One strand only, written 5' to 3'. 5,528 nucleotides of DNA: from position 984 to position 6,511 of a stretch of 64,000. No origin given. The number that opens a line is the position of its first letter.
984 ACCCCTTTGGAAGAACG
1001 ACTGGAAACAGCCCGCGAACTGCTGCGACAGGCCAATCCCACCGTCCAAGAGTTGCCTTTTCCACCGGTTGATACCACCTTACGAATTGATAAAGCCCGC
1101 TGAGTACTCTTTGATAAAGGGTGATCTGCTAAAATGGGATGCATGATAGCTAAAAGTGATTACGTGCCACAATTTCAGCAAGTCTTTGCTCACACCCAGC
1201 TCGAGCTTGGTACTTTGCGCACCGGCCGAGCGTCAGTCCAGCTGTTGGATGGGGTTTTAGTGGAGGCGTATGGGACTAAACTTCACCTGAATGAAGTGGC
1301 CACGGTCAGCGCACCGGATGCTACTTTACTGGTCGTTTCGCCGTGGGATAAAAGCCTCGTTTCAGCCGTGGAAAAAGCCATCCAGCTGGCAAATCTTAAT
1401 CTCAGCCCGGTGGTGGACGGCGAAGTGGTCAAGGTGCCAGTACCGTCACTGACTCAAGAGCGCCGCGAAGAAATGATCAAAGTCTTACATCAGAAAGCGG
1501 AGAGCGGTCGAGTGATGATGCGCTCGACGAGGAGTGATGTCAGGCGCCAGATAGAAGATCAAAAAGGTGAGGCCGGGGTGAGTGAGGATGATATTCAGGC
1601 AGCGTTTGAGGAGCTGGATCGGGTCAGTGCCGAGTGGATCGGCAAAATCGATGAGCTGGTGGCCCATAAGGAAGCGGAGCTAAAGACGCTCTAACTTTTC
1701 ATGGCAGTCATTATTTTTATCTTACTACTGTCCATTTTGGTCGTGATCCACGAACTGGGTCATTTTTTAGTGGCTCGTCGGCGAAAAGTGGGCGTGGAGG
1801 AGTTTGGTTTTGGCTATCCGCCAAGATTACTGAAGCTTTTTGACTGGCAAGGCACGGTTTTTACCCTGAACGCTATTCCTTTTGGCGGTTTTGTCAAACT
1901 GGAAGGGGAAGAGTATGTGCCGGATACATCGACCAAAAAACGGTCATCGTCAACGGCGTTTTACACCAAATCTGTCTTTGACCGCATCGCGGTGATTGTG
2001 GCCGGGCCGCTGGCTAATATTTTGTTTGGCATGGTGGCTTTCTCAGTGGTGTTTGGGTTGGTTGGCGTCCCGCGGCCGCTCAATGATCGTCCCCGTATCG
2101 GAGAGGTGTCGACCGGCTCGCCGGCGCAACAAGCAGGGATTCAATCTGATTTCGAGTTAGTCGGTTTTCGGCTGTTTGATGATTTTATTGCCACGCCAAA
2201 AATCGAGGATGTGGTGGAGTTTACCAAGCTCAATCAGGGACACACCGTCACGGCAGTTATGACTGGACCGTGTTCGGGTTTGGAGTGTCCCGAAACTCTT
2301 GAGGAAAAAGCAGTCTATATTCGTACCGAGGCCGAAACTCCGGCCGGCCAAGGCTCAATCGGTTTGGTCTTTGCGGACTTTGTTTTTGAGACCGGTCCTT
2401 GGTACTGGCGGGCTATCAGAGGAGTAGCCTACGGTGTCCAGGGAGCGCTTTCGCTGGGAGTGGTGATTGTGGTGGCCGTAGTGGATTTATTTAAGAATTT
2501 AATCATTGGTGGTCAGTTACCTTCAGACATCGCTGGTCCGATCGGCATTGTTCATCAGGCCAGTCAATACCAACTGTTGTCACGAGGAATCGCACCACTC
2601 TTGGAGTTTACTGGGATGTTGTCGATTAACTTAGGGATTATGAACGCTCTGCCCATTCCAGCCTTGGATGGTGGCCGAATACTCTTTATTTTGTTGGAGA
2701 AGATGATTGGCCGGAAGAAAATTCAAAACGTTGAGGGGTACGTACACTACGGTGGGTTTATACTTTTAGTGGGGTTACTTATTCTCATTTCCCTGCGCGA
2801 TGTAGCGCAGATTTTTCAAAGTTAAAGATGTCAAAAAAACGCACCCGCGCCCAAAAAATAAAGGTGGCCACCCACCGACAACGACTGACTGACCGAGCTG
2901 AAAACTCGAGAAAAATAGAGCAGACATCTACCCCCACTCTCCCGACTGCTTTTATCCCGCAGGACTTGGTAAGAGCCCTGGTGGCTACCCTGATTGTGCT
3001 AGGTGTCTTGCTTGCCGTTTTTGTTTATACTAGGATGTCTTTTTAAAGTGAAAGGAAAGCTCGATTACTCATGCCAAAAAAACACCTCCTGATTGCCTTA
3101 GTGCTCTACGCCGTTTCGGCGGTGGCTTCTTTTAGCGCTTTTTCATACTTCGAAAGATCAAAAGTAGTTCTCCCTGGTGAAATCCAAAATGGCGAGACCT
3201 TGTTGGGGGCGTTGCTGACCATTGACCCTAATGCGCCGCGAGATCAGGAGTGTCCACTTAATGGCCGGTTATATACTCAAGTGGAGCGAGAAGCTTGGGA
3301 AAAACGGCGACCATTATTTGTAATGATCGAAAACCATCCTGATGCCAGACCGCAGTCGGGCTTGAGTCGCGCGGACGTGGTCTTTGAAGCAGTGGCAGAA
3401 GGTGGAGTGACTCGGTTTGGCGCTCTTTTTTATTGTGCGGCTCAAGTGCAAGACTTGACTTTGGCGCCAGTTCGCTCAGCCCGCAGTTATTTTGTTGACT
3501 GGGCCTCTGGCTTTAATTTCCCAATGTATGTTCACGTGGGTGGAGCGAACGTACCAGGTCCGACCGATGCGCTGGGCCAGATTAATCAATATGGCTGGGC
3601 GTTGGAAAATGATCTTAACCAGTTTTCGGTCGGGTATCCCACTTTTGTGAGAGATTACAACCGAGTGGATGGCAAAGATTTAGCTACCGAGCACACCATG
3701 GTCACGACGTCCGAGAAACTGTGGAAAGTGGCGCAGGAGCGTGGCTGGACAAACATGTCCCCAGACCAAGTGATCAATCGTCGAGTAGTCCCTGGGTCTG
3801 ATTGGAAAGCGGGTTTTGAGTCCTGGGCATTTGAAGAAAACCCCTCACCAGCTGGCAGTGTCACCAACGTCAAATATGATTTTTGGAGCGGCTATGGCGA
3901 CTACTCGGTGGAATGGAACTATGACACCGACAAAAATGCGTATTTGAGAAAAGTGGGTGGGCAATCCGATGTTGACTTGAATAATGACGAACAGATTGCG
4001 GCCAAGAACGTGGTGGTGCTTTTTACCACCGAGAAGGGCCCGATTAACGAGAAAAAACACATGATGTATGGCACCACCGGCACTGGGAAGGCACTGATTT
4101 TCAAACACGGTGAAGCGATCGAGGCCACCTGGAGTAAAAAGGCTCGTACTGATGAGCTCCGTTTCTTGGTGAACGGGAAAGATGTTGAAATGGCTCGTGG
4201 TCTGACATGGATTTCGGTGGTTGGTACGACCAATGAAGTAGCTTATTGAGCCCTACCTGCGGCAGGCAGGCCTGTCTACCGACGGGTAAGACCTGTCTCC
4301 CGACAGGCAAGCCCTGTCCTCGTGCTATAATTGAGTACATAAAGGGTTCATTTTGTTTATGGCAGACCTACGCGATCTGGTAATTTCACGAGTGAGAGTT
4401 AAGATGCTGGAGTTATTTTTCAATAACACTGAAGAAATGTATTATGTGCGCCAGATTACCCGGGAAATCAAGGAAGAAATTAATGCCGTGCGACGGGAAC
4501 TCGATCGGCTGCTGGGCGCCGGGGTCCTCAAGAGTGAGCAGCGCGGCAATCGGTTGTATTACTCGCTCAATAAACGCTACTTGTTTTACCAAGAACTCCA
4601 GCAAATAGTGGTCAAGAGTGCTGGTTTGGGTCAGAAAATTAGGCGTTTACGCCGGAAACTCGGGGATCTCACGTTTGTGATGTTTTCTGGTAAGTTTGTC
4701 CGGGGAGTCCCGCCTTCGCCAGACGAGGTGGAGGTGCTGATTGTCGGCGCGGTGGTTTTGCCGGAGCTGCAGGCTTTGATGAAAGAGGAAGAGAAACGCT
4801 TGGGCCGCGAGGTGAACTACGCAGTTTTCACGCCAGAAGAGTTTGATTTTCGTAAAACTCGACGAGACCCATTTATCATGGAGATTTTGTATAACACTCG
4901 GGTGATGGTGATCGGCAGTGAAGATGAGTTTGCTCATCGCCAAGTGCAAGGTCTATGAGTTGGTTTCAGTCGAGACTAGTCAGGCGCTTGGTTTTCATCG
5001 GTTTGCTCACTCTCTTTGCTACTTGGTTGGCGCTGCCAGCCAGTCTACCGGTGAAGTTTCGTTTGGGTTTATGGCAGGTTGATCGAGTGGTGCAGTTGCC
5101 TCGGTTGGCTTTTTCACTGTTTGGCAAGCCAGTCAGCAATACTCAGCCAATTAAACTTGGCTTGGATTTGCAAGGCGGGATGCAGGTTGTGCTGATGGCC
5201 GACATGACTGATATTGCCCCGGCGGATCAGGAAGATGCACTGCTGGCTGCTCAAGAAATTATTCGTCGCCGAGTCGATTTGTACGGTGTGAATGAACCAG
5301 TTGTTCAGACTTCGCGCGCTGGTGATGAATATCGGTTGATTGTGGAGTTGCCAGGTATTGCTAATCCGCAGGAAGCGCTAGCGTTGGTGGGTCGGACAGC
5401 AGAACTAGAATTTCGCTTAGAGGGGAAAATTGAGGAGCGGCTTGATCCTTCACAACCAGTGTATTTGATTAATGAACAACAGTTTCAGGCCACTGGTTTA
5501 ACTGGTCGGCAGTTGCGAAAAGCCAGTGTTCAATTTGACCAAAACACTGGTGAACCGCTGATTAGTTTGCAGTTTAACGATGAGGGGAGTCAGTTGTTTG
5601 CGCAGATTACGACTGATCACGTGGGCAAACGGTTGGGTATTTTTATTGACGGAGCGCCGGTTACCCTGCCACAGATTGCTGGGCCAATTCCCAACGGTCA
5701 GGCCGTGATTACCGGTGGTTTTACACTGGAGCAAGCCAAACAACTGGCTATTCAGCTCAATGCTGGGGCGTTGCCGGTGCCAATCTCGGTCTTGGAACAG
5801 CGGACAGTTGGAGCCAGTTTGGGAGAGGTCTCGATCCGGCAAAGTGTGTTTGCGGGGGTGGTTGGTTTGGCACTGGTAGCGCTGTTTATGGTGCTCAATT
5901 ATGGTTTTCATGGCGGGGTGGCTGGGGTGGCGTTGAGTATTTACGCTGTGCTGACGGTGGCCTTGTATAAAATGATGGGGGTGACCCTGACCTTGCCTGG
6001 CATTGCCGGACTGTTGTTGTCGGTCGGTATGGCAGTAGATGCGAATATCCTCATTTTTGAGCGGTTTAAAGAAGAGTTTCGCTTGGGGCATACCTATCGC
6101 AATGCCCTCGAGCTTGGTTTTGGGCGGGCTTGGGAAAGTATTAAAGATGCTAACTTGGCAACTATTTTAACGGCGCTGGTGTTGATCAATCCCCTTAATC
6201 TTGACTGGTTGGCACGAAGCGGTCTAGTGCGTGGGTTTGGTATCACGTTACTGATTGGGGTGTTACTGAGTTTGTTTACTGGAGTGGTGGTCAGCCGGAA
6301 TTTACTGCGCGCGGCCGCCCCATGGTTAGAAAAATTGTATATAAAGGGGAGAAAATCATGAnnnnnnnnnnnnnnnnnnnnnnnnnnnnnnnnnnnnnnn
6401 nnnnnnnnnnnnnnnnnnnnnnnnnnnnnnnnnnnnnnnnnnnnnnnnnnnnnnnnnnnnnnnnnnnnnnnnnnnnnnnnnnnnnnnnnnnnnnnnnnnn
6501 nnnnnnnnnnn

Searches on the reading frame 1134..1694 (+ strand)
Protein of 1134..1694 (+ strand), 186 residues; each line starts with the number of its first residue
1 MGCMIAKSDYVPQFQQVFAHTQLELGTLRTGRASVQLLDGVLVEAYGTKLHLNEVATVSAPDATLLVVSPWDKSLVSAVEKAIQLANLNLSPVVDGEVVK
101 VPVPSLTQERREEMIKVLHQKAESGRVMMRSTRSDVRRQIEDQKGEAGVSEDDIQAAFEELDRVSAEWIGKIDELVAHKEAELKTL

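Call 8: search_protein_families(library=pfam, proteins=[window:1134-1694:+], max_evalue=0.001)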
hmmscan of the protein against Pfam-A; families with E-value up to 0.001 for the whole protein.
window:1134-1694:+ (186 aa): 1 family
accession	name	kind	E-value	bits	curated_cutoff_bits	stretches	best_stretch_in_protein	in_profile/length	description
PF01765.24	RRF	-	8.7e-51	172.4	29.7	1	24-183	4-163/164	Ribosome recycling factor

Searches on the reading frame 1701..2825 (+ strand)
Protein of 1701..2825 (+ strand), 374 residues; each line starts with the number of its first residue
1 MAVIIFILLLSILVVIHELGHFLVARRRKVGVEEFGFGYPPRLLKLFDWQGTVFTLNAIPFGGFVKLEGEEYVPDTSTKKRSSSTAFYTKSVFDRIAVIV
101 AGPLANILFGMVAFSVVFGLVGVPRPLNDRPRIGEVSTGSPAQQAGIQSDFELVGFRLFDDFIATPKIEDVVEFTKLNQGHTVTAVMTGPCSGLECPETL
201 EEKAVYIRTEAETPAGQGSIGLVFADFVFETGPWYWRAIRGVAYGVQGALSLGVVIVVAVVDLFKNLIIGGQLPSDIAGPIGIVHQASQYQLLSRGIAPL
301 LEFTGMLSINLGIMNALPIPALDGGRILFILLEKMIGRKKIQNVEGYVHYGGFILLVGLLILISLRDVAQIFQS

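Call 8: search_protein_families(library=pfam, proteins=[window:1701-2825:+], max_evalue=0.001)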
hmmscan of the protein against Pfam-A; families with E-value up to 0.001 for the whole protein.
window:1701-2825:+ (374 aa): 1 family
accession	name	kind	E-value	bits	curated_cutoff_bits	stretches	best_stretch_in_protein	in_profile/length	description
PF02163.28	Peptidase_M50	-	5.8e-55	186.5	27.2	1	6-358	2-220/221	Peptidase family M50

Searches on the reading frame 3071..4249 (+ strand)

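Call 8: search_protein_families(library=pfam, proteins=[window:3071-4249:+], max_evalue=0.001)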
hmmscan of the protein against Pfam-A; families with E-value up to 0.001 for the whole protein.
window:3071-4249:+ (392 aa): 2 families
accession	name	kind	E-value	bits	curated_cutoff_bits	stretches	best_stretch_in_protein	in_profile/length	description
PF11258.13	DUF3048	-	1.1e-32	113.7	25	1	74-226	9-147/148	Protein of unknown function (DUF3048) N-terminal domain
PF17479.7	DUF3048_C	-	1.3e-24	87.2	25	1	277-381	7-114/114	Protein of unknown function (DUF3048) C-terminal domain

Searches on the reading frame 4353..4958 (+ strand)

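Call 8: search_protein_families(library=pfam, proteins=[window:4353-4958:+], max_evalue=0.001)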
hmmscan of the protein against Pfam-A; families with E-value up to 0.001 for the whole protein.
window:4353-4958:+ (201 aa): 1 family
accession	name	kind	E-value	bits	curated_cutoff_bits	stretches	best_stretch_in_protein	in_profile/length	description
PF24033.1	DUF7342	-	0.00018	21.9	31.6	1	32-88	20-76/150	Family of unknown function (DUF7342)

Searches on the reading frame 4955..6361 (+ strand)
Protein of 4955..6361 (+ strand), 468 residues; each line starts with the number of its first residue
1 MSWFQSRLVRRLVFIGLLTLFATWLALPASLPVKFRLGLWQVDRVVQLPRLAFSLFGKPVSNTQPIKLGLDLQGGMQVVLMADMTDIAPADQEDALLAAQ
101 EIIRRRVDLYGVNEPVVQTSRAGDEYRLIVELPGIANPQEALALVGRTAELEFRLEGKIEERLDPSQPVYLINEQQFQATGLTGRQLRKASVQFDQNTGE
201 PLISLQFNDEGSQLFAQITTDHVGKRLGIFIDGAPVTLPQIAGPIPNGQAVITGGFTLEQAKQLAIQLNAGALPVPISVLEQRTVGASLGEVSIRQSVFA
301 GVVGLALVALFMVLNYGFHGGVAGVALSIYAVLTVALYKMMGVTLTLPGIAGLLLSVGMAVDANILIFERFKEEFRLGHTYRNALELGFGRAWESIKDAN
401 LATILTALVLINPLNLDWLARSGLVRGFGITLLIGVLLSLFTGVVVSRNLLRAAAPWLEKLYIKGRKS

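Call 8: search_protein_families(library=pfam, proteins=[window:4955-6361:+], max_evalue=0.001)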
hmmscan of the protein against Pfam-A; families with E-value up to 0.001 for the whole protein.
window:4955-6361:+ (468 aa): 6 families
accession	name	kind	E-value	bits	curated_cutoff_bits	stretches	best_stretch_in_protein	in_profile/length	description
PF22599.2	SecDF_P1_head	-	2.2e-29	102.1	27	1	179-275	18-114/114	SecDF, P1 head subdomain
PF21760.3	SecD_1st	-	2.7e-18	65.6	27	1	99-156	4-58/60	Protein translocase subunit SecDF, P1 domain, N-terminal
PF02355.23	SecD_SecF_C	-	4.9e-13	49.4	20.5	1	278-452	14-184/189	Protein export membrane protein SecD/SecF, C-terminal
PF03176.21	MMPL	-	2.2e-06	27.3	20.5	1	324-442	180-296/333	MMPL family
PF07549.19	Sec_GG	-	1e-05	25.3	20.3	1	63-85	5-27/28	SecD/SecF GG Motif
PF00873.25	ACR_tran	-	0.00012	20.4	28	1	292-446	328-481/1021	AcrB/AcrD/AcrF family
